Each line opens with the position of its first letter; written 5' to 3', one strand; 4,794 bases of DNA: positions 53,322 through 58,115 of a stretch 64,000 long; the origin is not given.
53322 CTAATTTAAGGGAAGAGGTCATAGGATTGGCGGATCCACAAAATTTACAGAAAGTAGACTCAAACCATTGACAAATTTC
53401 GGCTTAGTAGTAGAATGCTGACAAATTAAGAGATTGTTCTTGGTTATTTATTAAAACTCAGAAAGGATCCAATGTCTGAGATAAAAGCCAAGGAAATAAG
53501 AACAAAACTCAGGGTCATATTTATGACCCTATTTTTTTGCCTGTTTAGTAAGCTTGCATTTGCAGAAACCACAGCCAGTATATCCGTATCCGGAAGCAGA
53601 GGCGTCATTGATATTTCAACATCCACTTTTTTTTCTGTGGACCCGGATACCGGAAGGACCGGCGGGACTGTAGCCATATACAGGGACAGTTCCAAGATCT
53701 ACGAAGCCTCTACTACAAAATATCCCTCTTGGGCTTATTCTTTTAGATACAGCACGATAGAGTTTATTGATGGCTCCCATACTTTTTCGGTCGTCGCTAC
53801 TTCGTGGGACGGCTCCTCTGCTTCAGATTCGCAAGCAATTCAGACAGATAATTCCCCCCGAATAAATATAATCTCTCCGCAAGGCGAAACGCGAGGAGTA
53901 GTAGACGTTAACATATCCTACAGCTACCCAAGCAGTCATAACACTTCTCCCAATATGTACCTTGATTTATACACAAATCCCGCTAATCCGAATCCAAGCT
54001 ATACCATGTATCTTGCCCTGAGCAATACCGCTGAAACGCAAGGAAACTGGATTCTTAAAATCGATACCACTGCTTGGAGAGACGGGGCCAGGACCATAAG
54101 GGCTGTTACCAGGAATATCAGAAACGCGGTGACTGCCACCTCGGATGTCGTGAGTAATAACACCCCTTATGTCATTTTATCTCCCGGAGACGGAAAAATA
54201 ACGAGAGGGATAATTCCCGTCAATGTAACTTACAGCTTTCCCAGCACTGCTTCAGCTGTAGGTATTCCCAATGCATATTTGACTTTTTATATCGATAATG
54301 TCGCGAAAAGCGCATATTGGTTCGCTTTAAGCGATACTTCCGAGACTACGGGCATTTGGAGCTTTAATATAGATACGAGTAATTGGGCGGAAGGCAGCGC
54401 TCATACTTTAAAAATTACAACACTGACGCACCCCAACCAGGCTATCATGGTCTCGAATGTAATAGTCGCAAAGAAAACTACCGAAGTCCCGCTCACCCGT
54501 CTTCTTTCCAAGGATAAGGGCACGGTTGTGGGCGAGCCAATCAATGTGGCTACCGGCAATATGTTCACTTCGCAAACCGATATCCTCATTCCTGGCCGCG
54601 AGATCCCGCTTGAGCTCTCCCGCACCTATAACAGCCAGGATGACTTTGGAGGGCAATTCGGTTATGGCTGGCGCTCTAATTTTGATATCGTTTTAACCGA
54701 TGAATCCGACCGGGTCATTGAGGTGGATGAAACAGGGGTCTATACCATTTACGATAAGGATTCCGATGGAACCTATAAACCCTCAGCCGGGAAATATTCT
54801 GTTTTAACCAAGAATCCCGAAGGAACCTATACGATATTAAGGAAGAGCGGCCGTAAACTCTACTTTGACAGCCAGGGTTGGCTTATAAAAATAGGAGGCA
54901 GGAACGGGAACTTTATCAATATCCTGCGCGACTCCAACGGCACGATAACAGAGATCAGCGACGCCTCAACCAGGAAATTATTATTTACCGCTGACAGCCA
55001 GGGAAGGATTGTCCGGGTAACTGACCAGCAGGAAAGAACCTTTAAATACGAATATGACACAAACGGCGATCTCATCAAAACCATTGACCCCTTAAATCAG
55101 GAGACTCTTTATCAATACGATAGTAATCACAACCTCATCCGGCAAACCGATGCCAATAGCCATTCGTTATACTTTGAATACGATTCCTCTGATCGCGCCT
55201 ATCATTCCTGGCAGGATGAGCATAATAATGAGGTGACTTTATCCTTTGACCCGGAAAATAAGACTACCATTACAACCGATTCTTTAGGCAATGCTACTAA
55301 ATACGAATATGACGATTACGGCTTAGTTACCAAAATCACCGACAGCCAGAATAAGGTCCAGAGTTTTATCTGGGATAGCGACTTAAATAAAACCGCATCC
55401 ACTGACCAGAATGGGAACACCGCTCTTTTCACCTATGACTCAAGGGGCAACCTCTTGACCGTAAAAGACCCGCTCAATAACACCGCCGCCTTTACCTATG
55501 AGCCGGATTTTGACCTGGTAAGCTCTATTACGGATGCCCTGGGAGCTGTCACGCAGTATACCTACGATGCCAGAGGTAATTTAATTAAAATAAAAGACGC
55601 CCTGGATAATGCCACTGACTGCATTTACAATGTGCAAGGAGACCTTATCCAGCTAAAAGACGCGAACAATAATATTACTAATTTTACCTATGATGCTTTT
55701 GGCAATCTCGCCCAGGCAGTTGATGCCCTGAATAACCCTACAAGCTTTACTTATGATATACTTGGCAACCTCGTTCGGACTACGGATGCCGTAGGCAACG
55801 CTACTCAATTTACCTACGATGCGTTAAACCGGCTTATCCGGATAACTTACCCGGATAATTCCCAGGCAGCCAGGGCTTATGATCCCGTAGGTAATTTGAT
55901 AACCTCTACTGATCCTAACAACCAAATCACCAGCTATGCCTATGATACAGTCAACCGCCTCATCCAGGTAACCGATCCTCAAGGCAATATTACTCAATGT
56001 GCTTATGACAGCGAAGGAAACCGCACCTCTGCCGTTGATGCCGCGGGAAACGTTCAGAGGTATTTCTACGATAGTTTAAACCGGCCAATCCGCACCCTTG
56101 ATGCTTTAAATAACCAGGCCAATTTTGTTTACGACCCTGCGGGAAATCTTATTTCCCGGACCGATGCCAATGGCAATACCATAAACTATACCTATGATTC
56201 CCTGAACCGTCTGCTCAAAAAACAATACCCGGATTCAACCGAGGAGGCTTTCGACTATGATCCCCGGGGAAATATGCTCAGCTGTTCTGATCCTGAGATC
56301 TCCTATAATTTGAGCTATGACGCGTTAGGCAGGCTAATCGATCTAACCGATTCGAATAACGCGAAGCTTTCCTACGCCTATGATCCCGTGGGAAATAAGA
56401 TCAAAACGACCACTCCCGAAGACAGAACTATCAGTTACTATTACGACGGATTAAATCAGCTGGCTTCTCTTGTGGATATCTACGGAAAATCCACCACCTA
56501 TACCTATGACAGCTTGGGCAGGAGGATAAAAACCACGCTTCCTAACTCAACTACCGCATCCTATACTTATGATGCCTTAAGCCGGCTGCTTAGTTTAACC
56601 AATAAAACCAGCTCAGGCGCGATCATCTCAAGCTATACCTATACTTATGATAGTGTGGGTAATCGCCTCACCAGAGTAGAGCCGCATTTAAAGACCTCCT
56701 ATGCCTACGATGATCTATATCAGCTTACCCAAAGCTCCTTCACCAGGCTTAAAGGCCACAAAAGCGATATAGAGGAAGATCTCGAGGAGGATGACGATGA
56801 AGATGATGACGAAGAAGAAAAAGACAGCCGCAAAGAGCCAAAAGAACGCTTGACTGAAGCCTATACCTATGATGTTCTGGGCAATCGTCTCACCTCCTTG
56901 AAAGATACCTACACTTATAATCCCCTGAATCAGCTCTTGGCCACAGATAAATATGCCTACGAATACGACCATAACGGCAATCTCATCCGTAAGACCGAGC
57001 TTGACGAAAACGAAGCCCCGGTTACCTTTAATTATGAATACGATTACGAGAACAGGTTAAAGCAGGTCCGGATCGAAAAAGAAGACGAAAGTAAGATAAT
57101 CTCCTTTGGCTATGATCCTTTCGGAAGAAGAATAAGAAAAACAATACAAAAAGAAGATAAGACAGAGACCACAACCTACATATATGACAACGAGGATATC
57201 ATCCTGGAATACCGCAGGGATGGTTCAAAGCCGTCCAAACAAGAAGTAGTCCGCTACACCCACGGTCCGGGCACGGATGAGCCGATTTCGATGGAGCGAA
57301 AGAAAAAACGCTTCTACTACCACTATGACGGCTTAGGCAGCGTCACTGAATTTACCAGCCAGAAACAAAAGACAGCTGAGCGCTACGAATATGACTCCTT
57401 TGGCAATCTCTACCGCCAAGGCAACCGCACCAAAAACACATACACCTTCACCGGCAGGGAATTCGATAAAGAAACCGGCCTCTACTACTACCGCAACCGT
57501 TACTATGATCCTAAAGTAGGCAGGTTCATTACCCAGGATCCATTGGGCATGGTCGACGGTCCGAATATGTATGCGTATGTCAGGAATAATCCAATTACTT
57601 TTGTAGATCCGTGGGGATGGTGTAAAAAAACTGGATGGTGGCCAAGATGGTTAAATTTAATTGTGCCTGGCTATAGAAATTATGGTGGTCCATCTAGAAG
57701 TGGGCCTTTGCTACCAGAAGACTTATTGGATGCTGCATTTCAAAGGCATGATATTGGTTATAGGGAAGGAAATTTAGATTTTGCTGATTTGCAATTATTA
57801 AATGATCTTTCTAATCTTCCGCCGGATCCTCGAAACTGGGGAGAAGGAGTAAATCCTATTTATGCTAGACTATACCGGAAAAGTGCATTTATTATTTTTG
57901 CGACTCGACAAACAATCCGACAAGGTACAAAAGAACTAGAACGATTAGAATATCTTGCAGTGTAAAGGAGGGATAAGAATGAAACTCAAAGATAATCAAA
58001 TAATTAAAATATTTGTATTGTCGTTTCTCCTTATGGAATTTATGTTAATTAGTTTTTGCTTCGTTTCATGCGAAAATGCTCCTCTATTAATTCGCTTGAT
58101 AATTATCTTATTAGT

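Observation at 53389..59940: Sec-secreted Rhs polymorphic toxin locus with an orphan toxin/immunity cassette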

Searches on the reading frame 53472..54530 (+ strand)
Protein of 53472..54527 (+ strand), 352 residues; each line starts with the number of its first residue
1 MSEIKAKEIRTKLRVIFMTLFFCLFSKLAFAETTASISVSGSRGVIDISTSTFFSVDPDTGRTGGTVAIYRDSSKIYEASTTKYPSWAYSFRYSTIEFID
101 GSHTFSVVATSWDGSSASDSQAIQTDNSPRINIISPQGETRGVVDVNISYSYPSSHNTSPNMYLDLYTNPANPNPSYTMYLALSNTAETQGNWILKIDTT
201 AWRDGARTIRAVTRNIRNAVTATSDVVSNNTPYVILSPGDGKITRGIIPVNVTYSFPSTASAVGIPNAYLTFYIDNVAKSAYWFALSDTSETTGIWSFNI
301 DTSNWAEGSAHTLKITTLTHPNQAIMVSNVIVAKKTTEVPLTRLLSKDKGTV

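Call 10: search_protein_families(library=pfam, proteins=[window:53565-54530:+], max_evalue=10)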
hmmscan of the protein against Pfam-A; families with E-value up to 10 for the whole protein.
seq(322 aa): 1 family
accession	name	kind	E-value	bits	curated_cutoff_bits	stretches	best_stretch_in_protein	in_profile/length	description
PF17957.7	Big_7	-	1.1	10.3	24.1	1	204-283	5-69/70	Bacterial Ig domain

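Call 56: find_homologous_proteins(query=window:53472-54527:+, max_evalue=0.001)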
Query window:53472-54527:+: 1640 candidates shared short words with the query, none scored E <= 0.001.

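Call 65: predict_structure(protein=window:53565-54527:+)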
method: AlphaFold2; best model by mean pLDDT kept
length: 321 residues; sequences in the alignment: 1
mean_pLDDT: 40.4   pTM: 0.32
mean pLDDT of the five models: 40.4, 37.4, 33.3, 32.0, 30.9
residues with pLDDT >= 90: 0; 70-90: 8; 50-70: 53; < 50: 260
segments of 3 or more residues with pLDDT < 50: 15-17, 19-22, 24-28, 51-64, 81-214, 220-262, 273-321
pLDDT, mean of each block of 10 residues (from residue 1): 54 50 50 64 70 41 48 62 38 32 33 42 39 35 30 37 38 31 24 24 32 46 44 34 35 39 50 45 37 32 27 30 30
secondary structure, 60 per line:
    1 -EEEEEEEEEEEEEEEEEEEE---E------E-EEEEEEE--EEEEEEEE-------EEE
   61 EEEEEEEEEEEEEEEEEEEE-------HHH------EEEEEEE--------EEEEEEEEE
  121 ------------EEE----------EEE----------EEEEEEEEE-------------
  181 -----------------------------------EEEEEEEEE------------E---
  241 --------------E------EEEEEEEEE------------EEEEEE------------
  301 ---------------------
elements in order: E2-21 E34-40 E43-50 E58-80 E97-103 E112-120 E133-135 E146-148 E159-167 E216-224 E262-270 E283-288

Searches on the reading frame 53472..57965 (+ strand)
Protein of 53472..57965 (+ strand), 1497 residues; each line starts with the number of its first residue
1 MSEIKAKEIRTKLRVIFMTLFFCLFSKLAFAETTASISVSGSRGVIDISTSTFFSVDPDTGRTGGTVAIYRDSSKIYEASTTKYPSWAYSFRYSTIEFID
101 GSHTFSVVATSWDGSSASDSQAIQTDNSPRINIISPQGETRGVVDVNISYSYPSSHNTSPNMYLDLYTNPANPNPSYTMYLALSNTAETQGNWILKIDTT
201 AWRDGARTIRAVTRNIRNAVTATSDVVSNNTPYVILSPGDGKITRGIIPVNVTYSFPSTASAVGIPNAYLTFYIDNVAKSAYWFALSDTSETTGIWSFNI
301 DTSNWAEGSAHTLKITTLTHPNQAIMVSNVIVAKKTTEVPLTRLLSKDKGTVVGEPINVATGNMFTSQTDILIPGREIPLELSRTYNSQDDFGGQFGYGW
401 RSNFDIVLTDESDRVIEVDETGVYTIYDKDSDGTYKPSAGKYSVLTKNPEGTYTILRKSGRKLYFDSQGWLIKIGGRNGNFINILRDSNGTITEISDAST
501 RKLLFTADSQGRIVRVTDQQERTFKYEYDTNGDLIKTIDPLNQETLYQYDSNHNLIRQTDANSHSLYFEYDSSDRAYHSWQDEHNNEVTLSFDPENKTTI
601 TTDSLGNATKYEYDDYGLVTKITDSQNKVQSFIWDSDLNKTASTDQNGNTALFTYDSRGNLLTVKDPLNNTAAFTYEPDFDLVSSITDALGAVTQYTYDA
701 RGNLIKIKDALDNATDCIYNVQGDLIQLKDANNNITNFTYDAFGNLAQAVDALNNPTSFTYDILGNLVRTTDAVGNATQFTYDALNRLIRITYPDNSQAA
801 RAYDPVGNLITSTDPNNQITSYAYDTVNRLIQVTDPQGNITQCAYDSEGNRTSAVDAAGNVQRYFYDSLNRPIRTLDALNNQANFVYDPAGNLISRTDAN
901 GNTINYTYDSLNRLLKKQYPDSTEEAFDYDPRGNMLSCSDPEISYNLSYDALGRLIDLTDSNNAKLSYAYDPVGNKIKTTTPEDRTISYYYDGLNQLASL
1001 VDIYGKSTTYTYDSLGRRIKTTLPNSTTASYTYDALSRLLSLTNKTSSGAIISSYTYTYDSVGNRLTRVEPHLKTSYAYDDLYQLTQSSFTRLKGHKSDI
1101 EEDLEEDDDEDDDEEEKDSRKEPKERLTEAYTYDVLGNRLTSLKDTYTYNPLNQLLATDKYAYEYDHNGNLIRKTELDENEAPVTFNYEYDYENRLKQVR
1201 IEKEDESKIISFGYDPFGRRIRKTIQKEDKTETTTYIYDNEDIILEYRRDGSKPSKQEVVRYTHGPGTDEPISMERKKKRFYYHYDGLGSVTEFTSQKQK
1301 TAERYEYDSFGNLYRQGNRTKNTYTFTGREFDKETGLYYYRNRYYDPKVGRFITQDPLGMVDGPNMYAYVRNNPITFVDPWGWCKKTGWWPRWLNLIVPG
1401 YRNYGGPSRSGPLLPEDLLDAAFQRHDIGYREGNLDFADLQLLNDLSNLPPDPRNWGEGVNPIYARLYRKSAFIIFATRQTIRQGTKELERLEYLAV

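Call 3: search_protein_families(library=pfam, proteins=[window:53472-57965:+], max_evalue=0.01)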
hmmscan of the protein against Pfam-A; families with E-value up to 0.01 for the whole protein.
window:53472-57965:+ (1497 aa): 2 families
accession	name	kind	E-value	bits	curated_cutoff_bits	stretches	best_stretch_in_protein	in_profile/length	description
PF05593.20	RHS_repeat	-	5.9e-100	326.5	22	13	803-839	1-37/38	RHS Repeat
PF20148.4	DUF6531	-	6.2e-22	78.2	24.1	1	354-424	1-71/74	Domain of unknown function (DUF6531)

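Call 4: search_protein_families(library=ncbifam, proteins=[window:53472-57965:+], max_evalue=0.01)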
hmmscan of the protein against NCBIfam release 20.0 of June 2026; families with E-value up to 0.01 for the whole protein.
window:53472-57965:+ (1497 aa): 3 families
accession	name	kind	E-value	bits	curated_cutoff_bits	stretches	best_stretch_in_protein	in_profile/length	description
TIGR01643.1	YD_repeat_2x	repeat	2.6e-82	268.3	15.8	10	824-864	1-41/42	YD repeat-containing protein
NF041261.1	RHS_core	equivalog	6.2e-77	259.5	2000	6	729-1067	422-759/1261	RHS element core protein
TIGR03696.1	Rhs_assc_core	domain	2.1e-27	95.4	32.5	1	1307-1382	1-75/76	RHS repeat-associated core domain-containing protein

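Call 14: find_encoding_contigs(protein=window:53472-57965:+, flank=10000, max_places=6)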
Protein window:53472-57965:+ (1497 aa): 1 contig read that carries it; 1 place shown.
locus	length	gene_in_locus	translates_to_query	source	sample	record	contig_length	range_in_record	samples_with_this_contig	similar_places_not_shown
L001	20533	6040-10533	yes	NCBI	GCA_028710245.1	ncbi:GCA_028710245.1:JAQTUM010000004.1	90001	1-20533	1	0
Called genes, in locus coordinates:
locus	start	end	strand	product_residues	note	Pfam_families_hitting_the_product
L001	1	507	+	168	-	PF20259:tRNA_Me_trans_M, PF20258:tRNA_Me_trans_C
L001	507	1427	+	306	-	PF02445:NadA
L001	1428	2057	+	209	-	PF00849:PseudoU_synth_2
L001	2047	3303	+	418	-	PF07690:MFS_1, PF11700:ATG22, PF12832:MFS_1_like (weak), PF07690:MFS_1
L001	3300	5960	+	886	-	PF00501:AMP-binding, PF00550:PP-binding, PF01553:Acyltransferase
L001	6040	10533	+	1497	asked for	PF20148:DUF6531, PF25023:TEN_YD-shell (weak), PF25023:TEN_YD-shell, PF05593:RHS_repeat, PF25023:TEN_YD-shell, PF05593:RHS_repeat, PF25023:TEN_YD-shell, PF25023:TEN_YD-shell, +2 more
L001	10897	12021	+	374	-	PF05593:RHS_repeat (faint), PF25023:TEN_YD-shell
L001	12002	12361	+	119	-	-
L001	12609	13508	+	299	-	PF00294:PfkB, PF08543:Phos_pyr_kin (weak)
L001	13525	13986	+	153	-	PF09424:YqeY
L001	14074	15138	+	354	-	PF17179:Fer4_22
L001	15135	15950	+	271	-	PF00175:NAD_binding_1, PF10418:DHODB_Fe-S_bind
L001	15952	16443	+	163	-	PF00037:Fer4 (faint), PF12838:Fer4_7 (faint), PF13247:Fer4_11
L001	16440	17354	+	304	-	PF00146:NADHdh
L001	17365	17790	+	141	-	PF01058:Oxidored_q6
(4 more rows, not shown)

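Call 34: find_related_loci(query=window:53472-57965:+, collection=genome_contigs, flank=10000)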
Query window:53472-57965:+ (1497 aa) in genome_contigs; peptide patterns used: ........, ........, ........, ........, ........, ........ (x = any residue, [..] = any of these).
600 stretches matched a pattern (row limit reached: there are more); 1 encode a relative of the query (tblastn E <= 1e-3); 1 distinct loci.
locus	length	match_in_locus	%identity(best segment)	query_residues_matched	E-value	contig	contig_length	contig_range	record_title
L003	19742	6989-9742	26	353-1382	1e-50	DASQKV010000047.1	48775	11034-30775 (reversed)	MAG TPA_asm: Thermoleophilaceae bacterium isolate SMAG_U11921 k141_2645785, whole genome shotgun sequence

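Call 68: list_cluster_members(proteins=[window:53472-57965:+, window:9054-10847:+, P0003, window:59434-59793:+])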
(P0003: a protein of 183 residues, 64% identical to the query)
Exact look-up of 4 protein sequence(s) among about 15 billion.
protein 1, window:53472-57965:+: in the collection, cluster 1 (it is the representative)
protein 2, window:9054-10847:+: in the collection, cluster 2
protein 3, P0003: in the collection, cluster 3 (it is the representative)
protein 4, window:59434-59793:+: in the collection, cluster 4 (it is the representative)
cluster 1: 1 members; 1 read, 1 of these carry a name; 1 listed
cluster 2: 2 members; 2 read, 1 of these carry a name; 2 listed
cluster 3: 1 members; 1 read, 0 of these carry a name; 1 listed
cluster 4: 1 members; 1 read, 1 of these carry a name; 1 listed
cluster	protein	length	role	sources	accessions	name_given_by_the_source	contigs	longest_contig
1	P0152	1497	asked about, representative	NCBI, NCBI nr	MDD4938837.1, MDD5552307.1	MAG: DUF6531 domain-containing protein [Candidatus Omnitrophica bacterium] | DUF6531 domain-containing protein [Candidatus Omnitrophota bacterium]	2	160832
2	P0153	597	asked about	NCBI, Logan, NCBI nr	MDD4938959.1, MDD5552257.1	MAG: adenosylcobalamin-dependent ribonucleoside-diphosphate reductase [Candidatus ... | adenosylcobalamin-dependent ribonucleoside-diphosphate reductase [Candidatus Omnitrophota ...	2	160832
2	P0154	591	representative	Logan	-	-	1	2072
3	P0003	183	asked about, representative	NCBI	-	-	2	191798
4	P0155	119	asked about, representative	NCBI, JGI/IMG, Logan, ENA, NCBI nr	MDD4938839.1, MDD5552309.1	MAG: hypothetical protein PHE18_00325 [Candidatus Omnitrophica bacterium] | hypothetical protein [Candidatus Omnitrophota bacterium]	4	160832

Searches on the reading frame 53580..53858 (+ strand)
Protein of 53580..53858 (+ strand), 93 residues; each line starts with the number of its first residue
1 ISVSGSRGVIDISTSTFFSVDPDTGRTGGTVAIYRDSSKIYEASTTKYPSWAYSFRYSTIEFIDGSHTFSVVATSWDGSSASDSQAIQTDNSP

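Call 57: search_protein_families(library=pfam, proteins=[window:53580-53858:+], max_evalue=5)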
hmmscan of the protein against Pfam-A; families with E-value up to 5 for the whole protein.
seq(93 aa): 1 family
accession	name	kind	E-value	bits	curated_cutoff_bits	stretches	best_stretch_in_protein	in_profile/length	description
PF19077.6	Big_13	-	0.051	14.5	27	1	30-87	44-98/102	Bacterial Ig-like domain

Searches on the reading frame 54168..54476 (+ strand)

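Call 57: search_protein_families(library=pfam, proteins=[window:54168-54476:+], max_evalue=5)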
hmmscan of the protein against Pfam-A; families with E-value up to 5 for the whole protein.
seq(103 aa): 1 family
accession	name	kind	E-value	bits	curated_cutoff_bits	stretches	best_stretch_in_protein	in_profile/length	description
PF17957.7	Big_7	-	0.0074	17.3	24.1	1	3-82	5-69/70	Bacterial Ig domain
